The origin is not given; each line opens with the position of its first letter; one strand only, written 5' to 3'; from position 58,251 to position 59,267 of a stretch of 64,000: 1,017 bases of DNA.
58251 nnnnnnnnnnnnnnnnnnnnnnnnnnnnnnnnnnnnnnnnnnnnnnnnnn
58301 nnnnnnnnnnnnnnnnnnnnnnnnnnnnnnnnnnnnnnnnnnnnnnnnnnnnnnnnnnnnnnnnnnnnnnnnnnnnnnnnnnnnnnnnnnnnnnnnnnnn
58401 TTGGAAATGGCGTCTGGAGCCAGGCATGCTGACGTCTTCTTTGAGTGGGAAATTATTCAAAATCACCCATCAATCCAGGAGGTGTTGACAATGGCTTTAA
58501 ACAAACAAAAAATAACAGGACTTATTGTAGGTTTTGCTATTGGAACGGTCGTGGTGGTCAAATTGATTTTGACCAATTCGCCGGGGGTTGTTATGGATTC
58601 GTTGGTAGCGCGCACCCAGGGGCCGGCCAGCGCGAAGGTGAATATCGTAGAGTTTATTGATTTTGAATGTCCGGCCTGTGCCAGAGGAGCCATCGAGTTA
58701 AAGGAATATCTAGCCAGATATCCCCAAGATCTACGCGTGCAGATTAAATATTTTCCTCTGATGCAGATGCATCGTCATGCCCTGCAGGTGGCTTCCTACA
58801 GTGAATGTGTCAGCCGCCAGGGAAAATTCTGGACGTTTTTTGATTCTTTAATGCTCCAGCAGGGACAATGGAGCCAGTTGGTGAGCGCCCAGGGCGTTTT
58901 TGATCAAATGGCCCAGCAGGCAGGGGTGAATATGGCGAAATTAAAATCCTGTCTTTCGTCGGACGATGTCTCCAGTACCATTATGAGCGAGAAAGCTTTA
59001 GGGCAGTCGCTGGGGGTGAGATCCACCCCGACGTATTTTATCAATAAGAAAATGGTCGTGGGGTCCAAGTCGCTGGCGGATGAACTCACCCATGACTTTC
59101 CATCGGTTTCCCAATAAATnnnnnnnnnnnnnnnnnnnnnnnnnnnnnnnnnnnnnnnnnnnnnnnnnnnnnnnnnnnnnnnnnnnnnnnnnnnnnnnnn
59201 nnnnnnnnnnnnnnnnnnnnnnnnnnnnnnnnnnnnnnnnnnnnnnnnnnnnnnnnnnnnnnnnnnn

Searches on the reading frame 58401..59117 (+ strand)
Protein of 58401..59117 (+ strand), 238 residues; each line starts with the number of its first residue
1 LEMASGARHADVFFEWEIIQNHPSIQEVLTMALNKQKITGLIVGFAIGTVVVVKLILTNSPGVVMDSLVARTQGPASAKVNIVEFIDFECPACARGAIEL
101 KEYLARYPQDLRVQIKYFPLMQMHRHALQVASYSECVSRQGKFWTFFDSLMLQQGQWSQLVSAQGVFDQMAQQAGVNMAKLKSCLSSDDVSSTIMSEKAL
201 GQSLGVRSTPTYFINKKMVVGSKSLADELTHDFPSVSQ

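Call 7: search_protein_families(library=pfam, proteins=[window:58401-59117:+], max_evalue=0.001)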
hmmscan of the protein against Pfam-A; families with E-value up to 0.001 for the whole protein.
window:58401-59117:+ (238 aa): 3 families
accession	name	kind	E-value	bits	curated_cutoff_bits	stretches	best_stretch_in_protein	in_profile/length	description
PF13462.12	Thioredoxin_4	-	5.1e-24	85.8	23.2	1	71-225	6-156/165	Thioredoxin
PF01323.26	DSBA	-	3e-18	66.7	25.6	2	139-225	101-183/191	DSBA-like thioredoxin domain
PF13098.12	Thioredoxin_2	-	0.00046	20.9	27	0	82-215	9-82/104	Thioredoxin-like domain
